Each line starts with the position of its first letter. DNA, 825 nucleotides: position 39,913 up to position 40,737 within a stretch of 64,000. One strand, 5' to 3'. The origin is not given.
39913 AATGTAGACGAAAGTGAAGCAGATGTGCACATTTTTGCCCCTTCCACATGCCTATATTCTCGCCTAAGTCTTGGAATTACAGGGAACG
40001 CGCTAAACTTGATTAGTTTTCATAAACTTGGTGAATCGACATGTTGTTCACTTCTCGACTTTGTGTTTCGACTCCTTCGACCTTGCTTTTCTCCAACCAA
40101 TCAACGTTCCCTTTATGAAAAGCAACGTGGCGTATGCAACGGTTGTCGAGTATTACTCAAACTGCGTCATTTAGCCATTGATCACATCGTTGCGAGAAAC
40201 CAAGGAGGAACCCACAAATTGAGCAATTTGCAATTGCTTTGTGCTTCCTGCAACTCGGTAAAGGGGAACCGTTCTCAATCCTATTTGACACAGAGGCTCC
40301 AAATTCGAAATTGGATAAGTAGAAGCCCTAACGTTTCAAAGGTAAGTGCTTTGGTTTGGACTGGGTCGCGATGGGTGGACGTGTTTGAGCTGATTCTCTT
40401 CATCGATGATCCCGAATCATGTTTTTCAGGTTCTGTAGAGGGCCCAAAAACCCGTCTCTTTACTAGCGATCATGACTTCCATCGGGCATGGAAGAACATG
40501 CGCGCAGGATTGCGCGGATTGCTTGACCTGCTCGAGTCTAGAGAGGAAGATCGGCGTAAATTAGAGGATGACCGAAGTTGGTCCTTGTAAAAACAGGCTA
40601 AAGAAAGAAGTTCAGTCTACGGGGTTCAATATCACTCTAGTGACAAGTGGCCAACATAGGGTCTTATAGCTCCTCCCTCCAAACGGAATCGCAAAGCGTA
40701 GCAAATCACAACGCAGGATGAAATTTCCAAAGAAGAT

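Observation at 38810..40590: Uncharacterised two-gene membrane operon divergently paired with an HNH endonuclease: candidate novel defence module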

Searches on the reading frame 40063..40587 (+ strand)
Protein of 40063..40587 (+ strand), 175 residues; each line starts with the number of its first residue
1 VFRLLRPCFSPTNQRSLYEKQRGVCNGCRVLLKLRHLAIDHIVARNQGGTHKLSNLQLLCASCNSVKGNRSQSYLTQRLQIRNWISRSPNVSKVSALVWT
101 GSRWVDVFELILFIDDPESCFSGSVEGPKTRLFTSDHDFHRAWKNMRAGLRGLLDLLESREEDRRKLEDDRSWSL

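Call 65: find_homologous_proteins(query=window:40075-40587:+, max_evalue=0.001)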
Query window:40075-40587:+ (171 aa): 18 proteins with E <= 0.001 among 58 candidates.
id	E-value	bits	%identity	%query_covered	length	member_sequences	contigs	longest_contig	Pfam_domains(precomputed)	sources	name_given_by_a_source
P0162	5.2e-112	390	100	100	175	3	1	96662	PF01844.30,PF02945.22,PF14279.13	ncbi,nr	ncbi:MAG: HNH endonuclease signature motif containing protein [Gammaproteobacteria bacterium]|nr:HNH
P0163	2.4e-85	303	84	92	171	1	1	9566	PF01844.30,PF02945.22,PF14279.13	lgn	-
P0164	1.8e-62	228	68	89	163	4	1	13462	PF01844.30,PF02945.22,PF14279.13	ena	-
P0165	2.0e-62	228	68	89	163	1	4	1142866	PF01844.30,PF02945.22,PF14279.13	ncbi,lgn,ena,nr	ncbi:MAG: HNH endonuclease [Gammaproteobacteria bacterium]|nr:HNH endonuclease [Gammaproteobacteria 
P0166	5.5e-59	217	66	87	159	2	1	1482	PF01844.30,PF02945.22,PF14279.13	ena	-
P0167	3.1e-57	211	61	88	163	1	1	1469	PF01844.30,PF14279.13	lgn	-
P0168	3.0e-55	205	63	87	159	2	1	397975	PF01844.30,PF02945.22,PF14279.13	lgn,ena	-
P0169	3.9e-16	77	56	41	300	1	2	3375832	PF01844.30,PF14279.13,PF01555.25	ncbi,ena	-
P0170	6.8e-16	77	51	44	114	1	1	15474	PF01844.30,PF02945.22,PF14279.13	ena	-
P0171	9.4e-16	76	53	43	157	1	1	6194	PF01844.30,PF14279.13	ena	-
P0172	1.3e-15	76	51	41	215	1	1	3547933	PF01844.30,PF14279.13,PF01555.25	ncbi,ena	-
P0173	2.6e-15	75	55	40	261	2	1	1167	PF01844.30,PF14279.13,PF01555.25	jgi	jgi:site-specific DNA-methyltransferase (adenine-specific)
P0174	8.1e-15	73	51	40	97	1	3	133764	PF01844.30,PF14279.13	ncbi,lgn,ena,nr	ncbi:MAG: HNH endonuclease [Rhodobacteraceae bacterium]|nr:HNH endonuclease [Paracoccaceae bacterium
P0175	6.8e-14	70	52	39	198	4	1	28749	PF01844.30,PF14279.13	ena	-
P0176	1.9e-13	69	46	44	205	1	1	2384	PF13395.13,PF01844.30,PF14279.13,PF01555.25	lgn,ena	-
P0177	2.5e-10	59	43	43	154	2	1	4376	PF01844.30,PF14279.13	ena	-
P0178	1.7e-4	40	47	35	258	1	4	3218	PF01844.30,PF14279.13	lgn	-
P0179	5.1e-4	38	50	29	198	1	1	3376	PF01844.30,PF14279.13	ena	-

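Call 66: find_encoding_contigs(protein=P0165, flank=8000, max_places=4)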
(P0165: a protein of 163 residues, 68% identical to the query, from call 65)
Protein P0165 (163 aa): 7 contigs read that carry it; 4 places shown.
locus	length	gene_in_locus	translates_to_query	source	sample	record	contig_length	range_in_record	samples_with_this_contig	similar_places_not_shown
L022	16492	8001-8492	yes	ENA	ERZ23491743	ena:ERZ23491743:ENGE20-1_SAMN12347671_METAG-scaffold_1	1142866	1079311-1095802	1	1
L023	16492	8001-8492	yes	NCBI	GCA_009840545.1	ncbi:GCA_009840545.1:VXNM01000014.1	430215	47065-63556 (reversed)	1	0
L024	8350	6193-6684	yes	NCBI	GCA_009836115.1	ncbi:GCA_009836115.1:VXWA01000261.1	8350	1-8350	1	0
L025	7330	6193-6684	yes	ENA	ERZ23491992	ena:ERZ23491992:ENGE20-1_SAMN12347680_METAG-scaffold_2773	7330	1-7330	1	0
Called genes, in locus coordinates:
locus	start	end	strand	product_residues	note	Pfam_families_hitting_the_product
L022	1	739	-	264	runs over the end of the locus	PF13191:AAA_16, PF25199:nSTAND_NTPase5 (faint), PF01637:ATPase_2 (weak), PF13173:AAA_14 (faint), PF13401:AAA_22, PF00004:AAA (faint)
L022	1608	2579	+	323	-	PF06834:TraU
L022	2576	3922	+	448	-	-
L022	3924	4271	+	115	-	-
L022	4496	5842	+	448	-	PF07916:TraG_N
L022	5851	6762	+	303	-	PF12834:Phage_int_SAM_2, PF12835:Integrase_1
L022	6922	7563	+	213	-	-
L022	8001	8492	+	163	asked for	PF02945:Endonuclease_7 (weak), PF01844:HNH, PF14279:HNH_5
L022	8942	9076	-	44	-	-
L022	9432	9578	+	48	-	-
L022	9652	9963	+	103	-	-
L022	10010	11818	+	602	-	-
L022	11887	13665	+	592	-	-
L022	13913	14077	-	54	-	-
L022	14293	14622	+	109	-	-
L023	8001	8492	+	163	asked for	PF02945:Endonuclease_7 (weak), PF01844:HNH, PF14279:HNH_5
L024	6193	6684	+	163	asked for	PF02945:Endonuclease_7 (weak), PF01844:HNH, PF14279:HNH_5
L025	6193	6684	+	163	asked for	PF02945:Endonuclease_7 (weak), PF01844:HNH, PF14279:HNH_5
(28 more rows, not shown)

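Call 72: search_solved_structures(query=window:40063-40587:+, max_evalue=1)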
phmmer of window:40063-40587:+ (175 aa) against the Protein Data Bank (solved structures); distinct sequences matched with E-value up to 1: 11.
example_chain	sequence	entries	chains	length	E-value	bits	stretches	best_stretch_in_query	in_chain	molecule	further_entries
8d2k_A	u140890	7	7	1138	1.2e-06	31.8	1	24-102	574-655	CRISPR-associated endonuclease, Csn1 family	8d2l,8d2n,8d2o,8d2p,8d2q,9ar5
9k30_A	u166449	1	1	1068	0.0022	21.1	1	37-82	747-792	TbaIscB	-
6me0_C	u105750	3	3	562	0.0034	20.5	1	14-70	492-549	Maturase reverse transcriptase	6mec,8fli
4h9d_A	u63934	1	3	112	0.011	18.9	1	21-67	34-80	HNH endonuclease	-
8w2z_A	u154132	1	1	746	0.041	17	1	12-71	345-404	HNH nuclease domain-containing protein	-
8zq9_B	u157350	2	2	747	0.041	17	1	12-71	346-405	a protein | HNH nuclease domain-containing protein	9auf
9k32_A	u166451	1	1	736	0.045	16.9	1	14-73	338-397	HNH nuclease domain-containing protein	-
8w2s_A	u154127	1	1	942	0.055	16.6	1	12-71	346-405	HNH nuclease domain-containing protein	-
5mkw_A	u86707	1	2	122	0.34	14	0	38-82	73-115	DNA annealing helicase and endonuclease ZRANB3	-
9lgi_A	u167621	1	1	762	0.41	13.8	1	13-71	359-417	HNH nuclease domain-containing protein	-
6zqv_B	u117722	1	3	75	0.73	12.9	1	70-102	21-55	Genome polyprotein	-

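Call 96: search_protein_families(library=phrogs, proteins=[window:40063-40587:+], max_evalue=0.01)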
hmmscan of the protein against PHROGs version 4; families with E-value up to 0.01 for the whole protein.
window:40063-40587:+ (175 aa): 30 families (the best 25 are shown)
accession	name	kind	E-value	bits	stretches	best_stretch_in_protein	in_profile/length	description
phrog_2118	-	DNA, RNA and nucleotide metabolism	4.1e-14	53.8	1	8-77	162-231/301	HNH endonuclease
phrog_5718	-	DNA, RNA and nucleotide metabolism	2.7e-11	44.1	1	15-95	121-199/394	HNH endonuclease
phrog_1035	-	DNA, RNA and nucleotide metabolism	3.3e-11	44.6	1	17-73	154-216/271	endonuclease VII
phrog_7785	-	DNA, RNA and nucleotide metabolism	7.5e-11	43.2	1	12-74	60-118/147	HNH endonuclease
phrog_2214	-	DNA, RNA and nucleotide metabolism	3.8e-10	40.4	1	15-82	186-252/429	HNH endonuclease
phrog_8660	-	DNA, RNA and nucleotide metabolism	4.7e-10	40.9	1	13-82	115-189/196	HNH endonuclease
phrog_589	-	DNA, RNA and nucleotide metabolism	5.2e-10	40.3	1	18-84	87-155/179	HNH endonuclease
phrog_6050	-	DNA, RNA and nucleotide metabolism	1e-09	38.7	1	14-72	303-362/402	HNH endonuclease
phrog_144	-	DNA, RNA and nucleotide metabolism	3e-09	37.8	1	17-77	79-142/175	HNH endonuclease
phrog_333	-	DNA, RNA and nucleotide metabolism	5.3e-09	37.4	1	13-74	24-85/138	HNH endonuclease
phrog_338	-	DNA, RNA and nucleotide metabolism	8.7e-09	36.2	1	18-89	203-281/340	HNH endonuclease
phrog_5956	-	DNA, RNA and nucleotide metabolism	3e-08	34.4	1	14-87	51-127/138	HNH endonuclease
phrog_740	-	DNA, RNA and nucleotide metabolism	6.1e-08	33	1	9-109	25-121/332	HNH endonuclease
phrog_960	-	DNA, RNA and nucleotide metabolism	1e-07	31.4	1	20-83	225-290/991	HNH endonuclease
phrog_9545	-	DNA, RNA and nucleotide metabolism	5.2e-07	30.5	1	38-72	135-169/206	HNH endonuclease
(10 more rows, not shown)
